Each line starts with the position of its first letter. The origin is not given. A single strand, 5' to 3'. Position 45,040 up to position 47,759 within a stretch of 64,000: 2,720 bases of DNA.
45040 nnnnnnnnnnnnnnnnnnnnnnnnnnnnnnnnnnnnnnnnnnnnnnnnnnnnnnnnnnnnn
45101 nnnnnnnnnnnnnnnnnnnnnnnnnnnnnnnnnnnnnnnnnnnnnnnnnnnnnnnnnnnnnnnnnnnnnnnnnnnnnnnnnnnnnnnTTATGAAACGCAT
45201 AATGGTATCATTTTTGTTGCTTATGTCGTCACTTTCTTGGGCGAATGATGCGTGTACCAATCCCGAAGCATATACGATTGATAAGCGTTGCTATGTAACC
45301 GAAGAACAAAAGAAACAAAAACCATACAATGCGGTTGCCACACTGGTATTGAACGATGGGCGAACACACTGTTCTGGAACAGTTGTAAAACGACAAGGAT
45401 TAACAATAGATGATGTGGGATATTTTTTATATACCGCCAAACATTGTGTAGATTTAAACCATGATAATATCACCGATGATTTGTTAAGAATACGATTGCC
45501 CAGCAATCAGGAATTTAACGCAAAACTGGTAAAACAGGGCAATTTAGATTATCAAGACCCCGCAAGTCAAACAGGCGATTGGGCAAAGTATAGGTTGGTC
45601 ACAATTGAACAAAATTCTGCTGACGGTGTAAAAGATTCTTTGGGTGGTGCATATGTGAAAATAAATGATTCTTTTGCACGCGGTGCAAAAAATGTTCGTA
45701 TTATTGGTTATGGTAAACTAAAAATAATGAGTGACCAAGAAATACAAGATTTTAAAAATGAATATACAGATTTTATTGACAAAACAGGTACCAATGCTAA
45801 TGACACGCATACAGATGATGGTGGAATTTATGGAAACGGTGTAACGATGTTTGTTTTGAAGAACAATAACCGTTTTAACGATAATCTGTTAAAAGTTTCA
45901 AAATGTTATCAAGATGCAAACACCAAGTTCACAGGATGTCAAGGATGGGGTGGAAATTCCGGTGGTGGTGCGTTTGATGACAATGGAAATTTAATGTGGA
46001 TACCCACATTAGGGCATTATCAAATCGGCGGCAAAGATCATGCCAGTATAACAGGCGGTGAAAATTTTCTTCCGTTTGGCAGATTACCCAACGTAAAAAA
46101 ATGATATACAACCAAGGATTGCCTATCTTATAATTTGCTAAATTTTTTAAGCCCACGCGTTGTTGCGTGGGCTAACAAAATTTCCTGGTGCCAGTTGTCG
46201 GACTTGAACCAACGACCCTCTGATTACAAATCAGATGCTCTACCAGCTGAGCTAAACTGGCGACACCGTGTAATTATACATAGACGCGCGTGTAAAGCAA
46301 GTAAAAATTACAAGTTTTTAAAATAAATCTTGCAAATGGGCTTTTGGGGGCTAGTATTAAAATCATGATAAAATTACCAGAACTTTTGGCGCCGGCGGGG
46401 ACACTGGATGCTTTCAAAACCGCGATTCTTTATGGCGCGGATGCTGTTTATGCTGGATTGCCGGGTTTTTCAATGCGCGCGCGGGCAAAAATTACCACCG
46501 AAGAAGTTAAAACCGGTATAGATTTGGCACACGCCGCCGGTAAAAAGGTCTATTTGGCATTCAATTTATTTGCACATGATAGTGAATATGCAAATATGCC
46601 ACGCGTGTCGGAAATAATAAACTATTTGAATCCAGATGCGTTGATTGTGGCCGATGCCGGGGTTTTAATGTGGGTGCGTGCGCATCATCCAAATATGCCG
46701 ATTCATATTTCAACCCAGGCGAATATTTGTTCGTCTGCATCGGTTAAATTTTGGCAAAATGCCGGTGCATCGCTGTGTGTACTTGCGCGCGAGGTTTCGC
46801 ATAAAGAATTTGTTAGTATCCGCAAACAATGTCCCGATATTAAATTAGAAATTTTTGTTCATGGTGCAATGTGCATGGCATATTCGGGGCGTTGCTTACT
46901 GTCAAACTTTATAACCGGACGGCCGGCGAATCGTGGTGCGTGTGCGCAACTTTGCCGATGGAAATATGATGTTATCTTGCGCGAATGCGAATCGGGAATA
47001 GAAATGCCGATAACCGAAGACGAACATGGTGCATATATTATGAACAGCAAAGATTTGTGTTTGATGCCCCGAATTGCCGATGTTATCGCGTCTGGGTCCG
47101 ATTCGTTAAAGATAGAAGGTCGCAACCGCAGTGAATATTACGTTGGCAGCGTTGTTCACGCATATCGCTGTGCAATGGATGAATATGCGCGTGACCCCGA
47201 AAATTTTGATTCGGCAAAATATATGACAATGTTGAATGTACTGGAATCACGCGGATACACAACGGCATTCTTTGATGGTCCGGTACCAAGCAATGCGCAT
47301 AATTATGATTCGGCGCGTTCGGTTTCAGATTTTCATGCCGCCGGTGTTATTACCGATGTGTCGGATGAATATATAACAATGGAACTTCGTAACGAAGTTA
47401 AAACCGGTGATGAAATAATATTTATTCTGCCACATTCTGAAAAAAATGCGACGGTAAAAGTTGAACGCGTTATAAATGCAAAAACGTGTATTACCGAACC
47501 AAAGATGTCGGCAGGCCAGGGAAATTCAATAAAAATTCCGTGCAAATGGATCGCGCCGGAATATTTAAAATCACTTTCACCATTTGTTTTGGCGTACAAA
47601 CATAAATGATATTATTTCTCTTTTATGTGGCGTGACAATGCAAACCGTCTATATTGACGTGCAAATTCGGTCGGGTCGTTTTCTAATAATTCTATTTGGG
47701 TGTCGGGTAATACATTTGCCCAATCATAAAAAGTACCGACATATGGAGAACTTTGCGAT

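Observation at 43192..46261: Second tRNA-flanked block (tRNA-Thr) encoding three consecutive secreted proteins, including an S1 trypsin-like protease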

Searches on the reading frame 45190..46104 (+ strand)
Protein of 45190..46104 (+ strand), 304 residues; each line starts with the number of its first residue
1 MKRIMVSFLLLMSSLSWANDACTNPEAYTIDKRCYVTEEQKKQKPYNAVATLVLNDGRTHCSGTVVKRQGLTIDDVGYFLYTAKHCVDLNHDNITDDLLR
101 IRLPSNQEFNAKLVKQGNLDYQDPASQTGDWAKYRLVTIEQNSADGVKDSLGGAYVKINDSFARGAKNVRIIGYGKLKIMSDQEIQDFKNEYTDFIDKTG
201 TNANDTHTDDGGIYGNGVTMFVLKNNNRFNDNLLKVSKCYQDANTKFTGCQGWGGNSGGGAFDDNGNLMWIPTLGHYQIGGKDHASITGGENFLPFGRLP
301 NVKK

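Call 4: search_protein_families(library=pfam, proteins=[window:45190-46104:+], max_evalue=0.1)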
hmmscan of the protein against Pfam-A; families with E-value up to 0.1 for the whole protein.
window:45190-46104:+ (304 aa): 1 family
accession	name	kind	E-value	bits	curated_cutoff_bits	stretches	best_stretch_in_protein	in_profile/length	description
PF13365.12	Trypsin_2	-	1.5e-05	26.2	27.6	1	61-268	1-141/144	Trypsin-like peptidase domain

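Call 5: search_protein_families(library=ncbifam, proteins=[window:45190-46104:+], max_evalue=0.1)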
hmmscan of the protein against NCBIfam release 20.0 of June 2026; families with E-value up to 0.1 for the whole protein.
window:45190-46104:+ (304 aa): 0 families

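Call 12: find_homologous_proteins(query=window:45190-46104:+)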
Query window:45190-46104:+ (304 aa): 130 proteins with E <= 0.001 among 544 candidates; the best 120 are listed.
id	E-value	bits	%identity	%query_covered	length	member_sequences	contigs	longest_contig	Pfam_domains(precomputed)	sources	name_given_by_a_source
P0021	1.2e-207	706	100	100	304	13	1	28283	-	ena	-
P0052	1.0e-174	598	84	100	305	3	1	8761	-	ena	-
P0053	1.3e-146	506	71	100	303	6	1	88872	PF13365.13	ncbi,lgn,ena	-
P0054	1.4e-144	499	72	100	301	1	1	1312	PF13365.13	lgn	-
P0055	3.8e-139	481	69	100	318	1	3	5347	-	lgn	-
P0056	3.7e-129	448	66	100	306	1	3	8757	-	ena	-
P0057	2.1e-121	423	63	100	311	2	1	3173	-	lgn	-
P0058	6.5e-105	369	93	58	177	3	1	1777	-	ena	-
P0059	9.4e-94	332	52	100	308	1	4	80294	-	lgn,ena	-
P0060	1.6e-79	285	67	62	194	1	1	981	-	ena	-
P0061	8.8e-75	270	63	67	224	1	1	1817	-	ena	-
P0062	2.8e-73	265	49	95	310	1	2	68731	PF13365.13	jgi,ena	-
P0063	1.2e-66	243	42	100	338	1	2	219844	PF13365.13,PF00089.33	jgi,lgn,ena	-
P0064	1.4e-66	243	42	99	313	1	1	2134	PF13365.13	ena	-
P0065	3.6e-60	222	42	93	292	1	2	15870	-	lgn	-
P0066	2.0e-58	216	42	99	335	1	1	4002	PF13365.13,PF00089.33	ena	-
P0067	4.0e-58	215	39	99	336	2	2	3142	PF13365.13,PF00089.33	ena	-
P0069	3.2e-52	196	42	97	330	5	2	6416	PF00089.33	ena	-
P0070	6.8e-52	195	41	97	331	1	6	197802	PF13365.13,PF00089.33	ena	-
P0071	4.2e-50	189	41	94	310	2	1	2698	PF13365.13,PF00089.33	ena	-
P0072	1.0e-49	187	39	97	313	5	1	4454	PF13365.13,PF00089.33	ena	-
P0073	1.4e-49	187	40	97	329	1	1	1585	PF13365.13,PF00089.33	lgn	-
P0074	1.4e-49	187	39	94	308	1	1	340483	PF13365.13,PF00089.33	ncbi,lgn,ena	-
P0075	1.3e-48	184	40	90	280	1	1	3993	PF13365.13,PF00089.33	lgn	-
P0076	5.0e-48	182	41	89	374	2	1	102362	PF13365.13,PF00089.33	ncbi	-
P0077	8.3e-48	181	39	92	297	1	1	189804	PF13365.13,PF00089.33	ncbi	-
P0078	8.4e-48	181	36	99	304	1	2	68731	PF13365.13,PF00089.33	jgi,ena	-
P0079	1.2e-47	181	39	96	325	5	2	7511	PF13365.13,PF00089.33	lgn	-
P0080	1.3e-47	181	39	94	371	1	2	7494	PF13365.13,PF00089.33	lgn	-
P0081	5.5e-47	178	39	95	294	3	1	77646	PF13365.13,PF00089.33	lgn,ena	-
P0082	8.9e-47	178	38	94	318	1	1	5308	PF13365.13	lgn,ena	-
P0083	1.4e-46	177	39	96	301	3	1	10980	PF13365.13,PF00089.33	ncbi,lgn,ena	-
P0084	1.9e-46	177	39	96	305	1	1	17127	PF13365.13,PF00089.33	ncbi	-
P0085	2.5e-46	176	41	94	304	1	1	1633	PF13365.13,PF00089.33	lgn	-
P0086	3.1e-46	176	40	94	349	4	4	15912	PF00089.33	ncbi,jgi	jgi:hypothetical protein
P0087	5.1e-46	175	38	96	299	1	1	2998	PF13365.13,PF00089.33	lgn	-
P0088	8.2e-46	175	38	93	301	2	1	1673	PF13365.13,PF00089.33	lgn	-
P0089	1.0e-45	174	40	93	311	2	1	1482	PF13365.13,PF00089.33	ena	-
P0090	1.3e-45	174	38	93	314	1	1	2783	PF13365.13,PF00089.33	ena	-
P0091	1.7e-45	174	42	90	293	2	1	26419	PF13365.13,PF00089.33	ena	-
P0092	5.1e-45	172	40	94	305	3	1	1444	PF13365.13,PF00089.33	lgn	-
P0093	9.1e-45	171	38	93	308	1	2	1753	PF13365.13,PF00089.33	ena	-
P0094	1.1e-44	171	39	97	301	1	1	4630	PF13365.13,PF00089.33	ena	-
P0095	1.6e-44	170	39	94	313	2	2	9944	PF13365.13,PF00089.33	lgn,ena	-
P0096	6.4e-44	168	36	91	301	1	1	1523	PF13365.13,PF00089.33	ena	-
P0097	8.7e-44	168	38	94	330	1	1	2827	PF13365.13,PF00089.33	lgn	-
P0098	1.1e-43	168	37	91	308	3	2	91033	PF13365.13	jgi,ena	-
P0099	2.0e-43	167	41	94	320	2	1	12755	PF13365.13,PF00089.33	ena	-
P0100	3.0e-43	166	38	90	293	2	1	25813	PF13365.13,PF00089.33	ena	-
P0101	5.0e-43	165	38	95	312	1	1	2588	PF13365.13,PF00089.33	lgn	-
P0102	6.1e-43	165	36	90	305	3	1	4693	PF13365.13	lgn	-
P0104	7.1e-43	165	35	91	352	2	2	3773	PF13365.13,PF00089.33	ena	-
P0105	8.7e-43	165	38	99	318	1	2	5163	PF13365.13,PF00089.33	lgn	-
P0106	1.1e-42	164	37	96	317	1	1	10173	PF00089.33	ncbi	-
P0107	1.8e-42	164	39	93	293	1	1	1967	PF00089.33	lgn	-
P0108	2.9e-42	163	37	93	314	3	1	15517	PF13365.13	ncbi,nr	ncbi:MAG: hypothetical protein IKL37_03290 [Alphaproteobacteria bacterium]|nr:hypothetical protein [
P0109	3.2e-42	163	39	94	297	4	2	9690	PF13365.13,PF00089.33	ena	-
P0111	3.7e-42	163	38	94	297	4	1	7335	PF13365.13,PF00089.33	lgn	-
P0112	7.0e-42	162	36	95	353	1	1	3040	PF13365.13,PF00089.33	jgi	jgi:V8-like Glu-specific endopeptidase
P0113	1.1e-41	161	37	94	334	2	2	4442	PF13365.13,PF00089.33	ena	-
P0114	1.6e-41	160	35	94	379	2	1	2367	PF13365.13,PF00089.33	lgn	-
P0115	2.1e-41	160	38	91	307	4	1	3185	PF13365.13,PF00089.33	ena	-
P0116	2.6e-41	160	40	88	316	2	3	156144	PF13365.13,PF00089.33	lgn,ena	-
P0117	3.2e-41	160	40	89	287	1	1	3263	PF00089.33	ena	-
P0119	5.3e-41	159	36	94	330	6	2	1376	PF13365.13,PF00089.33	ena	-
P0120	5.4e-41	159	34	94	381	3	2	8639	PF13365.13,PF00089.33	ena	-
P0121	6.9e-41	158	36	95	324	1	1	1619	PF13365.13,PF00089.33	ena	-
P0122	1.3e-40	158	36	93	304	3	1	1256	PF13365.13,PF00089.33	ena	-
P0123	1.3e-40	157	34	93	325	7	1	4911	PF13365.13,PF00089.33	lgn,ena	-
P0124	1.8e-40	157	38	97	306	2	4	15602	PF13365.13,PF00089.33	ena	-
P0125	2.1e-40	157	33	98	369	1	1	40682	PF13365.13,PF00089.33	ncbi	-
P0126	2.4e-40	157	36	88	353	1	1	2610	PF13365.13,PF00089.33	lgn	-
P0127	4.0e-40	156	40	88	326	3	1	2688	PF13365.13,PF00089.33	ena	-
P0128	6.7e-40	155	39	93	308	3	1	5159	PF13365.13,PF00089.33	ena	-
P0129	6.9e-40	155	33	94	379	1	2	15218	PF13365.13,PF00089.33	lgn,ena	-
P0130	1.8e-39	154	37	91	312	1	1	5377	PF13365.13,PF00089.33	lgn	-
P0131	1.8e-39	154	38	90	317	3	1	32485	PF13365.13,PF00089.33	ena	-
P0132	2.0e-39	154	33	94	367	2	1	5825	PF00089.33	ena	-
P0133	2.1e-39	154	38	97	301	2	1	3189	PF13365.13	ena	-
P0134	2.8e-39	153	37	94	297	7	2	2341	PF13365.13,PF00089.33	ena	-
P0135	3.7e-39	153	36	94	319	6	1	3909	PF13365.13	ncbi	-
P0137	5.8e-39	152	40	96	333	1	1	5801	PF13365.13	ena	-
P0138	8.9e-39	151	38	95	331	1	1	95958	PF13365.13,PF00089.33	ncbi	-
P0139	9.0e-39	151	37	91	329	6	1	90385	PF13365.13,PF00089.33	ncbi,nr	ncbi:MAG: hypothetical protein J6Y49_00460 [Alphaproteobacteria bacterium]|nr:hypothetical protein [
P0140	9.5e-39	151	37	95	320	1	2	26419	PF13365.13,PF00089.33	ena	-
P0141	9.5e-39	151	34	96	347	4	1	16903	PF13365.13,PF00089.33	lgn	-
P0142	1.2e-38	151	35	88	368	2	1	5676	PF13365.13,PF00089.33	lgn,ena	-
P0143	3.9e-38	149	36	93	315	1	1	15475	PF13365.13,PF00089.33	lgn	-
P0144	7.7e-38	148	36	92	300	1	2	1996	PF13365.13,PF00089.33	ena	-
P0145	1.6e-37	147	35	96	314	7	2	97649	PF13365.13,PF00089.33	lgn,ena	-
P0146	1.9e-37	147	37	95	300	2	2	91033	PF13365.13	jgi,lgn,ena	-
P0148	3.1e-37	146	38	94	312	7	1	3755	PF00089.33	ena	-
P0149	1.1e-36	145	36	94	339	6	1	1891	PF13365.13,PF00089.33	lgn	-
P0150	1.6e-36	144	35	94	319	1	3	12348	PF13365.13,PF00089.33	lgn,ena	-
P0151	1.9e-36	144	36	94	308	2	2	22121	PF13365.13,PF00089.33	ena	-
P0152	2.2e-36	144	35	100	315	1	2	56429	PF13365.13,PF00089.33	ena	-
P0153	2.5e-36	143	39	90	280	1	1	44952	PF13365.13,PF00089.33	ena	-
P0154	3.3e-36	143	35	95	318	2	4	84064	PF13365.13,PF00089.33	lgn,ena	-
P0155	3.4e-36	143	37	94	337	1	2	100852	PF13365.13,PF00089.33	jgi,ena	-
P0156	3.9e-36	143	35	94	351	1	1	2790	PF13365.13,PF00089.33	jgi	-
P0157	4.7e-36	143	36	93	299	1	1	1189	PF13365.13,PF00089.33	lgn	-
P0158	5.8e-36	142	38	94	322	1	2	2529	PF13365.13,PF00089.33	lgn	-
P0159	5.9e-36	142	37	94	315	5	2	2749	PF00089.33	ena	-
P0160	1.2e-35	141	35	95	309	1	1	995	PF13365.13,PF00089.33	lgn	-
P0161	7.1e-35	139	36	94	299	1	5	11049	PF13365.13,PF00089.33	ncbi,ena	-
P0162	8.2e-35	138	36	90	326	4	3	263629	PF13365.13,PF00089.33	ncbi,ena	-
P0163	1.9e-34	137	38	94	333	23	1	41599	PF13365.13,PF00089.33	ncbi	-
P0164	2.6e-34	137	34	93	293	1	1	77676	PF13365.13,PF00089.33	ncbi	-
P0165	4.5e-34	136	39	85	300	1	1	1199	PF13365.13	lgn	-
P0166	3.5e-33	133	36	96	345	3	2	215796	PF13365.13,PF00089.33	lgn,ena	-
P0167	4.6e-33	133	35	93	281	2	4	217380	PF13365.13,PF00089.33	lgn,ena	-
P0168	6.4e-33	132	35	96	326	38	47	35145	PF13365.13,PF00089.33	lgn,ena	-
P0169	5.3e-32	129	34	93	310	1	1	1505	PF13365.13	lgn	-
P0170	9.7e-32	128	38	89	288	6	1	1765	PF13365.13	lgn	-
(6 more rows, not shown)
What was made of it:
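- On S1 / PA-clan serine peptidase (Pfam PF13365 Trypsin_2, PF00089 Trypsin): Most homologues are precomputed as PF13365 and/or PF00089 (call 12).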

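Call 34: search_solved_structures(query=window:45190-46104:+, max_evalue=1, show_alignments=2)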
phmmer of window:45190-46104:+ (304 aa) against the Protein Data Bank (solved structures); distinct sequences matched with E-value up to 1: 0.
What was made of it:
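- Closest known: MEROPS subfamily S1B peptidases of Staphylococcus. Different: The similarity is remote (profile E about 1e-6; the single sequence finds nothing in PDB, call 34).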

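Call 37: search_solved_structures(query=A2, max_evalue=1, show_alignments=1)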
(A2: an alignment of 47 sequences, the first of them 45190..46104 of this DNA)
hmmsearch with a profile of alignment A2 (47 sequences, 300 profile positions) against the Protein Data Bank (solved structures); distinct sequences matched with E-value up to 1: 216 (the best 60 are shown).
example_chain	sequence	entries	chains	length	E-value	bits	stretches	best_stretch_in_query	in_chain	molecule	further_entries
1agj_A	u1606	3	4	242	8.9e-07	31.8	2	253-284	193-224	EPIDERMOLYTIC TOXIN A | EXFOLIATIVE TOXIN A | EXFOLIATVE TOXIN A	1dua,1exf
9bsh_A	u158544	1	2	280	1.3e-06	31.3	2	253-284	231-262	Exfoliative toxin A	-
9bsm_A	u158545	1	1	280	1.3e-06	31.3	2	253-284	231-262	Exfoliative toxin A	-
3i78_A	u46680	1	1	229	1.4e-06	31.2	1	50-162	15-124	Trypsin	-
3i77_A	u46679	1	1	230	2.3e-06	30.5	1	50-162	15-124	Trypsin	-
7pzo_A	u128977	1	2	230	3e-06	30.1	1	56-164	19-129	mite allergen Der p 3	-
1p3c_A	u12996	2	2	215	4.3e-06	29.6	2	43-164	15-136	glutamyl-endopeptidase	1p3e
1due_A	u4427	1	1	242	5.1e-06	29.3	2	253-284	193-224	EXFOLIATIVE TOXIN A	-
4gaw_A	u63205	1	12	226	2.1e-05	27.3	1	42-138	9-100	Granzyme H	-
7w25_A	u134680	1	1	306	5e-05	26.1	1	250-276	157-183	Probable serine protease HtrA1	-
7w24_A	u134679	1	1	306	5.3e-05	26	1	250-276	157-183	Probable serine protease HtrA1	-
7w4v_A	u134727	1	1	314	5.4e-05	26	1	250-276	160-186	Probable serine protease HtrA1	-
6ieo_A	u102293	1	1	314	5.5e-05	25.9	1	250-276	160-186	Probable serine protease HtrA (DEGP protein)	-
7w23_A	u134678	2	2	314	5.6e-05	25.9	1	250-276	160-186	Probable serine protease HtrA1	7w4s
7w22_A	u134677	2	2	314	5.6e-05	25.9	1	250-276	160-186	Probable serine protease HtrA1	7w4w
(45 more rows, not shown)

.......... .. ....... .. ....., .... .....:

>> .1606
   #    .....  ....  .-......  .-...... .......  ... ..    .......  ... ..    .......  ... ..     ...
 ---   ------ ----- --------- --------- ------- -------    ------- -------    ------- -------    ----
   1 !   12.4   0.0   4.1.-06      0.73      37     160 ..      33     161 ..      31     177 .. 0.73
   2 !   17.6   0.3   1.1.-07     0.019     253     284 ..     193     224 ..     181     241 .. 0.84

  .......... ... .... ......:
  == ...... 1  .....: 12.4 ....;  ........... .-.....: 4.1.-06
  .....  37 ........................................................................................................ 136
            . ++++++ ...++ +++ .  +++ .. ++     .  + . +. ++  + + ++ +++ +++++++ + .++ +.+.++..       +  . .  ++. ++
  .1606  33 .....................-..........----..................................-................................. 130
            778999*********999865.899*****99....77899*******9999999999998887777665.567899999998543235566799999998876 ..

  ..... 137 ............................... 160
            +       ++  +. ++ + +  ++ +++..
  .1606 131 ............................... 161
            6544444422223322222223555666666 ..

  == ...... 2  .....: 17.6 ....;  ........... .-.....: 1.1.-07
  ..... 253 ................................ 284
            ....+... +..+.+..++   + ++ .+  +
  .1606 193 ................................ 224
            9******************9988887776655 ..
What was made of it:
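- On S1 / PA-clan serine peptidase (Pfam PF13365 Trypsin_2, PF00089 Trypsin): The family profile hits solved S1 proteases at 9e-7 (call 37).
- Closest known: MEROPS subfamily S1B peptidases of Staphylococcus. Same: Its N-terminal ...PYNAV... segment aligns with the S1B N-terminus (call 37).
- Checked: Most homologues carry PF13365/PF00089 (call 12), and the family profile hits solved S1 proteases at E about 1e-6 (call 37).
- The family profile hits exfoliative toxins, glutamyl endopeptidase and trypsins (call 37).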

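Call 95: search_protein_families(library=phrogs, proteins=[window:45190-46104:+], max_evalue=0.01)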
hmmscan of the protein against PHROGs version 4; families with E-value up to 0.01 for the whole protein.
window:45190-46104:+ (304 aa): 0 families

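Call 96: search_protein_families(library=padloc, proteins=[window:45190-46104:+], max_evalue=0.01)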
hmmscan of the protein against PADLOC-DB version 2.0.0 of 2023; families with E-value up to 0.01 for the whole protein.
window:45190-46104:+ (304 aa): 0 families

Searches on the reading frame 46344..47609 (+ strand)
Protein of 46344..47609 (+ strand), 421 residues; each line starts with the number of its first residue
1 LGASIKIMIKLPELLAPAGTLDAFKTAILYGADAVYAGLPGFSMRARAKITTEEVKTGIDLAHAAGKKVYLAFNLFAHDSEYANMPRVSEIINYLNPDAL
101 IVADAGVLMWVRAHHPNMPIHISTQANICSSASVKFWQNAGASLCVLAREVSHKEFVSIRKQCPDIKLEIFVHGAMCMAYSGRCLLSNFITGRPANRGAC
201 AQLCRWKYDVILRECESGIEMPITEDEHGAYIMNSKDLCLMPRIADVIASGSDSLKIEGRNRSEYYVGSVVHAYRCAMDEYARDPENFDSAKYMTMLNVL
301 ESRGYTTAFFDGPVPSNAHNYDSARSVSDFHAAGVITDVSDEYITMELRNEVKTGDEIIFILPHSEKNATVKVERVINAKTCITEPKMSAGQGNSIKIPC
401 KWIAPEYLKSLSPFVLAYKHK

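Call 4: search_protein_families(library=pfam, proteins=[window:46344-47609:+], max_evalue=0.1)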
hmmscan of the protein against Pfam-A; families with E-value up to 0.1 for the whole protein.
window:46344-47609:+ (421 aa): 2 families
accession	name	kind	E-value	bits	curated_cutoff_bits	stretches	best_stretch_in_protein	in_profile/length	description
PF01136.24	Peptidase_U32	-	7.2e-81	271.3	22.4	1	90-312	9-229/233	Peptidase family U32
PF16325.11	Peptidase_U32_C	-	8.9e-06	26.2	28.2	1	332-385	5-59/83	Peptidase family U32 C-terminal domain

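Call 5: search_protein_families(library=ncbifam, proteins=[window:46344-47609:+], max_evalue=0.1)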
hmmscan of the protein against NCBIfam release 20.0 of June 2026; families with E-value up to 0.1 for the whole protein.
window:46344-47609:+ (421 aa): 4 families
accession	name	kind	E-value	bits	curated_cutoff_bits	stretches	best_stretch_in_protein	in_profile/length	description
NF011996.0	PRK15452.1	equivalog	3.4e-112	375.5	534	2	10-210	3-204/449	prephenate-dependent tRNA uridine(34) hydroxylase TrhP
NF047963.1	quinone_UbiU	equivalog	1.9e-51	175.2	440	2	13-206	2-201/331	ubiquinone anaerobic biosynthesis protein UbiU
NF011991.0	PRK15447.1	equivalog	2e-11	43.9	283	1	47-205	42-197/302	U32 family peptidase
NF047965.1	quinone_UbiV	equivalog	4.1e-11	42.9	275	1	47-289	41-269/292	ubiquinone anaerobic biosynthesis protein UbiV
